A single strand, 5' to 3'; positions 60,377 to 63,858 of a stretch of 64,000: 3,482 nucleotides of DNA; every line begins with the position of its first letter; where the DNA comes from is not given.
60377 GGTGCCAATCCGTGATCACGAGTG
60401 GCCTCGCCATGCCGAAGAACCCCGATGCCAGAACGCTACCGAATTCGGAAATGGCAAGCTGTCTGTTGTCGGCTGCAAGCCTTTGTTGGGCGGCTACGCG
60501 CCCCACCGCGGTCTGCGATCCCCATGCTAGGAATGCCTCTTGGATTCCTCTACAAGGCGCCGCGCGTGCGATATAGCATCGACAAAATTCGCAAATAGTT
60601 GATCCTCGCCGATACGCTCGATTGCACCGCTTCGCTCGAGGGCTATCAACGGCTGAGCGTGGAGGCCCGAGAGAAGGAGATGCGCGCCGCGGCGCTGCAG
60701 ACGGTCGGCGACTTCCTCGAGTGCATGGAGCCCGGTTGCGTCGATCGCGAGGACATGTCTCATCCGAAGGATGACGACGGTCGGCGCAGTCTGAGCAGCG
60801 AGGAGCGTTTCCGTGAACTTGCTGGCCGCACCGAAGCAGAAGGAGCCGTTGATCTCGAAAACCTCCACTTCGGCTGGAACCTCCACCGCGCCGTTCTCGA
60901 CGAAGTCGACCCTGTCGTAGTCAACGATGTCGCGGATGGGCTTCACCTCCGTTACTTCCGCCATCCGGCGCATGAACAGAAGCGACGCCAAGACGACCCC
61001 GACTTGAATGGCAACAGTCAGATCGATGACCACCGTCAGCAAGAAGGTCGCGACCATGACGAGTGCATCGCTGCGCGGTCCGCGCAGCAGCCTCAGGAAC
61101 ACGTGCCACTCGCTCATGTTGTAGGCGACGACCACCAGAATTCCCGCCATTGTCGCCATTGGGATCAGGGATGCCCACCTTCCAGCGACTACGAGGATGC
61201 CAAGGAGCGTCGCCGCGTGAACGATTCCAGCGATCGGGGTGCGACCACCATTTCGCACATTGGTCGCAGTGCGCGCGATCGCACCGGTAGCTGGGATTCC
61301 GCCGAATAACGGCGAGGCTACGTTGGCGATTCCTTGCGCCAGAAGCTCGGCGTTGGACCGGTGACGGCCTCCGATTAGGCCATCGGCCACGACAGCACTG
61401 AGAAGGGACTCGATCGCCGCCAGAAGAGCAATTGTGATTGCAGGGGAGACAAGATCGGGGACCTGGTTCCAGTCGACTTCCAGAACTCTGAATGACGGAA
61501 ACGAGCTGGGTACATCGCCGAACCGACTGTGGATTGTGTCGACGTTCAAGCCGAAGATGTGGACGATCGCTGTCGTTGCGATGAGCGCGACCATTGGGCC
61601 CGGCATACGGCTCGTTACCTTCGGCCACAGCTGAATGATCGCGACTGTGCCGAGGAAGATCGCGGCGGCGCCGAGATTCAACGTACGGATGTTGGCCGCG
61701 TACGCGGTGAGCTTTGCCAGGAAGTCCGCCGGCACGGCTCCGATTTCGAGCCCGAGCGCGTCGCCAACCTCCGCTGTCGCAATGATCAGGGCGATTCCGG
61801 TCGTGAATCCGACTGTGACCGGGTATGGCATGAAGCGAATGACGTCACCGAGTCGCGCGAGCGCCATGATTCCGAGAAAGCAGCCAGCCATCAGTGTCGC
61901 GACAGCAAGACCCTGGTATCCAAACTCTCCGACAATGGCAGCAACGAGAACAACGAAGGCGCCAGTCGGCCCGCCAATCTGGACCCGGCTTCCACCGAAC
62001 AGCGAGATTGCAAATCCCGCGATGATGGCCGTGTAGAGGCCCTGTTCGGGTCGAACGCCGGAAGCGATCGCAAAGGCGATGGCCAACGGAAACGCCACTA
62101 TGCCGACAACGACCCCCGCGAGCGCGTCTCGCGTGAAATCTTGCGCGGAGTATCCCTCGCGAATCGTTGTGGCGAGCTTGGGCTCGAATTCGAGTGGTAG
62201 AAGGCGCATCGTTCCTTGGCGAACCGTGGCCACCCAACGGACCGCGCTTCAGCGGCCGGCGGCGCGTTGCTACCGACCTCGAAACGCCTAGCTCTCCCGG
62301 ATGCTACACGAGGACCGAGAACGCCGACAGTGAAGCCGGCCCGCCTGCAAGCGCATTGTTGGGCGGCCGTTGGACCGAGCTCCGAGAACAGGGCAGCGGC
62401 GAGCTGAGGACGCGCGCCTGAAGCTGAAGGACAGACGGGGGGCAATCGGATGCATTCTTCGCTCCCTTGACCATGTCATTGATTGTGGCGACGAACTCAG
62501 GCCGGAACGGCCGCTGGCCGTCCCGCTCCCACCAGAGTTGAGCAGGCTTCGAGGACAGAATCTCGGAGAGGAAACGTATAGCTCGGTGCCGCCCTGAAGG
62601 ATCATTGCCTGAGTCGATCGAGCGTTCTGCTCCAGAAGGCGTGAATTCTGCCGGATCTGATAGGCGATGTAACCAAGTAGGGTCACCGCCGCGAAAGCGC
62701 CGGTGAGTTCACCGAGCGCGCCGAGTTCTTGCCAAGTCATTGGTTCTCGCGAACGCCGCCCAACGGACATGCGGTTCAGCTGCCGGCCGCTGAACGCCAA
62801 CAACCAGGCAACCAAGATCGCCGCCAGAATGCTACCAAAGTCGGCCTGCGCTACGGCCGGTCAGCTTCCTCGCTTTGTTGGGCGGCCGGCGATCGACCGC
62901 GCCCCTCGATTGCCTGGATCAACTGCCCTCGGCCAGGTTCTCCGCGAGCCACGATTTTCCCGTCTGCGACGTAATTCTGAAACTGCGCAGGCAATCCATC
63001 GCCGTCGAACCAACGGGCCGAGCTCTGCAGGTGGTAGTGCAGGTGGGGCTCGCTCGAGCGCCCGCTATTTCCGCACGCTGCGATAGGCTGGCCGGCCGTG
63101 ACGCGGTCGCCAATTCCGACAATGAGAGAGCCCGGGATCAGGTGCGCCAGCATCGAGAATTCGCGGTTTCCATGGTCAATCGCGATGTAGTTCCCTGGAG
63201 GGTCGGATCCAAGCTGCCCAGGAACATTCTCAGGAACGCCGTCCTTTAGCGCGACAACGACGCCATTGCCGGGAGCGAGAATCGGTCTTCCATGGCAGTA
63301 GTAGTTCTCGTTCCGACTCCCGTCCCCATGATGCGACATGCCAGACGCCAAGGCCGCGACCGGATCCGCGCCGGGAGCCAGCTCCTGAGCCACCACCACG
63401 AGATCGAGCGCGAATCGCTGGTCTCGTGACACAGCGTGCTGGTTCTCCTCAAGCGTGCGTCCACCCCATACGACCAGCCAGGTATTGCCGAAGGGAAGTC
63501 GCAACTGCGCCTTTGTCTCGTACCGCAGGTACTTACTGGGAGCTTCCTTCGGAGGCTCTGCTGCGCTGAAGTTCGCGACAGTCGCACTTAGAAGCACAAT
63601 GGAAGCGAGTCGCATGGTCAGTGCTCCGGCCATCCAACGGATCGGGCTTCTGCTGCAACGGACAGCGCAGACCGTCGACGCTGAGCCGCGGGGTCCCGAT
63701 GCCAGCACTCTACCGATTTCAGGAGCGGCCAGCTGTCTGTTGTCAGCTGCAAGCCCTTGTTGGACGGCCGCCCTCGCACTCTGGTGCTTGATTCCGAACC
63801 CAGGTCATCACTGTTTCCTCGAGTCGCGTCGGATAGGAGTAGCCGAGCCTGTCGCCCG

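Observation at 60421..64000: Integron-type cassette array with no integrase in view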

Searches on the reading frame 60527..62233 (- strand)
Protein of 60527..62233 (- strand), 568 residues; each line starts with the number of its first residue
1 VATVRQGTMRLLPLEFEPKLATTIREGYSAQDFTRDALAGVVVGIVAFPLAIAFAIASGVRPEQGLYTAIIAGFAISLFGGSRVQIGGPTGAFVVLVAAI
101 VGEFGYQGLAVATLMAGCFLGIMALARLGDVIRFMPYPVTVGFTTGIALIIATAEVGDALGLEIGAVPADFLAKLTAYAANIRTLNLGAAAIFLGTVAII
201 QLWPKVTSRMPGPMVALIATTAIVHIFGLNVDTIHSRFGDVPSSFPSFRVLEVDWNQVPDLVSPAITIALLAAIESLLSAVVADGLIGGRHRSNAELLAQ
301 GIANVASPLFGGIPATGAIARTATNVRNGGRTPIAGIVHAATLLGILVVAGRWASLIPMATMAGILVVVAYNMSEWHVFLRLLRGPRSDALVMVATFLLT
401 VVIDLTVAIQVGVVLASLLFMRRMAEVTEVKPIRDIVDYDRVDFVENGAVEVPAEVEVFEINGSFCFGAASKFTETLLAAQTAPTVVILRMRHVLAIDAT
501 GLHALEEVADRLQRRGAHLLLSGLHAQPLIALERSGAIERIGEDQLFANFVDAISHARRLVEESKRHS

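Call 14: search_protein_families(library=pfam, proteins=[window:60527-62209:-], max_evalue=0.01)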
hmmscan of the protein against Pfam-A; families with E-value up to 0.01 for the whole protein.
window:60527-62209:- (560 aa): 3 families
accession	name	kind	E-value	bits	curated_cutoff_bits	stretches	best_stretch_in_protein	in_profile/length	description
PF00916.26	Sulfate_transp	-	3e-79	267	23.2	1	25-388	1-380/380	Sulfate permease family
PF01740.26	STAS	-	7.3e-15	55.1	22.6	1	443-544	5-105/106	STAS domain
PF13466.11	STAS_2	-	0.0051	17.4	29.2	1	461-528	11-78/80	STAS domain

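Call 15: find_encoding_contigs(protein=window:60527-62209:-, flank=10000, max_places=6)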
Protein window:60527-62209:- (560 aa): 3 contigs read that carry it; 2 places shown.
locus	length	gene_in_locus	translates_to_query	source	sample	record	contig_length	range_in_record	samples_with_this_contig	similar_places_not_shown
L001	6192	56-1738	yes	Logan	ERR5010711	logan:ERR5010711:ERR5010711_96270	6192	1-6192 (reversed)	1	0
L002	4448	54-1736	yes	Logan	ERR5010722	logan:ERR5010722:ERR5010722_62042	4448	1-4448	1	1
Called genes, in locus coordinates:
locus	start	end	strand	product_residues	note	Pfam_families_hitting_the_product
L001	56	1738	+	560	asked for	PF00916:Sulfate_transp, PF01740:STAS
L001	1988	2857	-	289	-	-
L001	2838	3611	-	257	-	PF00535:Glycos_transf_2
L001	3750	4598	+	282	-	PF03372:Exo_endo_phos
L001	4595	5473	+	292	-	PF02492:cobW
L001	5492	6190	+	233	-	?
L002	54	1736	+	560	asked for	PF00916:Sulfate_transp, PF01740:STAS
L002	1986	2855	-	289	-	-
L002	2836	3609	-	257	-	PF00535:Glycos_transf_2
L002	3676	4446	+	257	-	?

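Call 18: find_encoding_contigs(protein=window:60527-62233:-, flank=10000, max_places=6)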
Protein window:60527-62233:- (568 aa): no gene with exactly this product is on record in the collection.

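Call 24: list_cluster_members(proteins=[window:60527-62209:-, window:59408-60277:+, window:58654-59427:+, window:57667-58515:-, window:56792-57670:-, window:62851-63615:-, window:62288-62740:-])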
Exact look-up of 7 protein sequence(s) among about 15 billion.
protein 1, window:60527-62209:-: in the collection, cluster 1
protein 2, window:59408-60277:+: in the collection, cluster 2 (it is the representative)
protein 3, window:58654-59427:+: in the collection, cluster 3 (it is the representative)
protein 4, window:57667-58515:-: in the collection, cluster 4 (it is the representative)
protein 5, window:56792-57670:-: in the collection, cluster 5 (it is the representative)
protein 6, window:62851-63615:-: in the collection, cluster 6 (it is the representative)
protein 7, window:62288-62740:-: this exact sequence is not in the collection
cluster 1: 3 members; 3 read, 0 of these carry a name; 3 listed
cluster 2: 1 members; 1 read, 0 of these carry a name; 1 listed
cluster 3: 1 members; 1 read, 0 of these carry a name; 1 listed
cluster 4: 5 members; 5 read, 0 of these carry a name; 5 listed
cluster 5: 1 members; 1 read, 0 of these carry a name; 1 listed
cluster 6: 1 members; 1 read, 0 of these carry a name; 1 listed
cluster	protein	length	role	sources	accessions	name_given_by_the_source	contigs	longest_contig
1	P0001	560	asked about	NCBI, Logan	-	-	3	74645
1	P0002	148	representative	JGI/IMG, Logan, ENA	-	-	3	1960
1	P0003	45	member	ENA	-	-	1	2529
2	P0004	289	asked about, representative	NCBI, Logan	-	-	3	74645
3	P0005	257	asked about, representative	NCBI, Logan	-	-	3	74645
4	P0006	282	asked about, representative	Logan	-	-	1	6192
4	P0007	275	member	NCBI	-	-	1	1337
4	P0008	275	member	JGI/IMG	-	-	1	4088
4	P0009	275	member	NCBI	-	-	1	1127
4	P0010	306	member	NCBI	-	-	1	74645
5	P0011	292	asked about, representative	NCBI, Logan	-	-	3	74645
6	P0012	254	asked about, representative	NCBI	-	-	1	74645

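Call 25: find_encoding_contigs(protein=P0010, flank=10000, max_places=6)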
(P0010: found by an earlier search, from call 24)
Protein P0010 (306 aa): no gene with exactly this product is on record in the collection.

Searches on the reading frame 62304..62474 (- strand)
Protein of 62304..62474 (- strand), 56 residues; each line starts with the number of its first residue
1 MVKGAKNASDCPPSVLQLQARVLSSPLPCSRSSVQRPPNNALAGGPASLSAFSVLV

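Call 72: find_encoding_contigs(protein=window:62304-62474:-, flank=10000, max_places=8)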
Protein window:62304-62474:- (56 aa): no gene with exactly this product is on record in the collection.

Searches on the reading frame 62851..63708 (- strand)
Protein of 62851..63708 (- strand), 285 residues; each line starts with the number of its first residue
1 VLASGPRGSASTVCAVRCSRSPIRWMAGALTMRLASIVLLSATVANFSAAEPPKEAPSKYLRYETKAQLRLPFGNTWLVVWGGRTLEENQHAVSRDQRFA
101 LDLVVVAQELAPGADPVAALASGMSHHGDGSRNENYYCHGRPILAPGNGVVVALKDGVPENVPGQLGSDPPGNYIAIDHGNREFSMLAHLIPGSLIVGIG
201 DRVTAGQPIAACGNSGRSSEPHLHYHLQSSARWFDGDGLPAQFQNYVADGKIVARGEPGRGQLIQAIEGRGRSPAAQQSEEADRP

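Call 13: find_encoding_contigs(protein=window:62851-63615:-, flank=10000, max_places=6)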
Protein window:62851-63615:- (254 aa): no gene with exactly this product is on record in the collection.

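Call 14: search_protein_families(library=pfam, proteins=[window:62851-63615:-], max_evalue=0.01)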
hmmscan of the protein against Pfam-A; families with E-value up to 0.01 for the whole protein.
window:62851-63615:- (254 aa): 1 family
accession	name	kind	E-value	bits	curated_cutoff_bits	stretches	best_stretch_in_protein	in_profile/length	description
PF01551.29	Peptidase_M23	-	1.3e-15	57.8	28.7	1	108-200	12-91/96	Peptidase family M23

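Call 16: find_encoding_contigs(protein=window:62851-63708:-, flank=10000, max_places=6)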
Protein window:62851-63708:- (285 aa): no gene with exactly this product is on record in the collection.

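Call 17: find_related_loci(query=window:62851-63615:-, collection=genome_contigs, flank=10000)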
Query window:62851-63615:- (254 aa) in genome_contigs; peptide patterns used: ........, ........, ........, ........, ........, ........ (x = any residue, [..] = any of these).
167 stretches matched a pattern; 73 encode a relative of the query (tblastn E <= 1e-3); 73 distinct loci.
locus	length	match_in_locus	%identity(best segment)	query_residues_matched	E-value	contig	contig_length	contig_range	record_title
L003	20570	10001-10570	35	34-214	9e-25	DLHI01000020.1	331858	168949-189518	MAG TPA_asm: Hyphomonadaceae bacterium UBA7672 UBA7672_contig_980, whole genome shotgun sequence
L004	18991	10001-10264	42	109-196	6e-15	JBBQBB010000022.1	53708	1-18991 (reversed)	MAG: Bacteroidia bacterium isolate Co_metawrap_1406 Cmw_1406_k141_6981094_length_53708_cov_14.9922, whole genome shotgun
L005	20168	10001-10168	52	139-196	2e-11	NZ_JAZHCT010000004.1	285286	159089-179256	Paenibacillus sp. IITD108 MBFLFMIA_4, whole genome shotgun sequence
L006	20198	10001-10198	43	137-204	2e-11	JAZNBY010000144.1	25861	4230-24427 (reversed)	MAG: Lachnospiraceae bacterium isolate T1900044739_TS20190205.MAGScoT_cleanbin_000057 SGB_2038_k141_1158077, whole genom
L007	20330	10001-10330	38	81-197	7e-11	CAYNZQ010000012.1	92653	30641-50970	MAG TPA_asm: uncultured Citromicrobium sp. isolate binchicken_co237_52 genome assembly, contig: NODE_191_length_92653_co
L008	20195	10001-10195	45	138-204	1e-10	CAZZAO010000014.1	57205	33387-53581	MAG TPA_asm: uncultured Anaerolineaceae bacterium isolate SRP263991_co5_127 genome assembly, contig: NODE_1217_length_57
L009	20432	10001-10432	31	69-209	4e-10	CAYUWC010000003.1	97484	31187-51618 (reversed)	MAG TPA_asm: uncultured Oscillospiraceae bacterium isolate SRP225648_co1_365 genome assembly, contig: NODE_272_length_97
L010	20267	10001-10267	37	108-204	6e-10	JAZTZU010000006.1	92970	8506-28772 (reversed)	MAG: Eubacteriales bacterium isolate T1900045323_YK20190012.MAGScoT_cleanbin_000021 SGB_6394_k141_1575503, whole genome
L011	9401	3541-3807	37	108-204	9e-10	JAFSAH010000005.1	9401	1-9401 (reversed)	MAG: Clostridia bacterium isolate RGIG2960 Goat_Rectum-1__c58181, whole genome shotgun sequence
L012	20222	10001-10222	36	112-196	8e-10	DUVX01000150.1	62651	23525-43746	MAG TPA_asm: Bacillota bacterium isolate AS08sgBPME_77 251277_AS08, whole genome shotgun sequence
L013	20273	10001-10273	37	108-206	1e-9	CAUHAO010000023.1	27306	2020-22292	MAG TPA_asm: uncultured Eubacteriales bacterium isolate SRR16280022_bin.20_MetaWRAP_v1.3_MAG genome assembly, contig: ER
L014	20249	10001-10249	40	109-196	1e-9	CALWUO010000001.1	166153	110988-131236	MAG: uncultured Butyricicoccus sp. isolate BRZ_IR__bin45 genome assembly, contig: BRZ_IR__NODE_60_length_166153_cov_14.1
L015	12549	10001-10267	37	108-204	1e-9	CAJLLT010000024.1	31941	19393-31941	MAG TPA_asm: uncultured Clostridiales bacterium isolate ERR321613-bin.34 genome assembly, contig: NODE_968_length_31941_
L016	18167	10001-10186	45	141-204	2e-9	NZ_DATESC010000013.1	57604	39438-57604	MAG: Marinospirillum sp. isolate SMAG_U9091 k141_252112, whole genome shotgun sequence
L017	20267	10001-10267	37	108-204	1e-9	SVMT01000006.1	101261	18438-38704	MAG: Oscillospiraceae bacterium isolate SIG520 NODE_969_length_101261_cov_2.166096, whole genome shotgun sequence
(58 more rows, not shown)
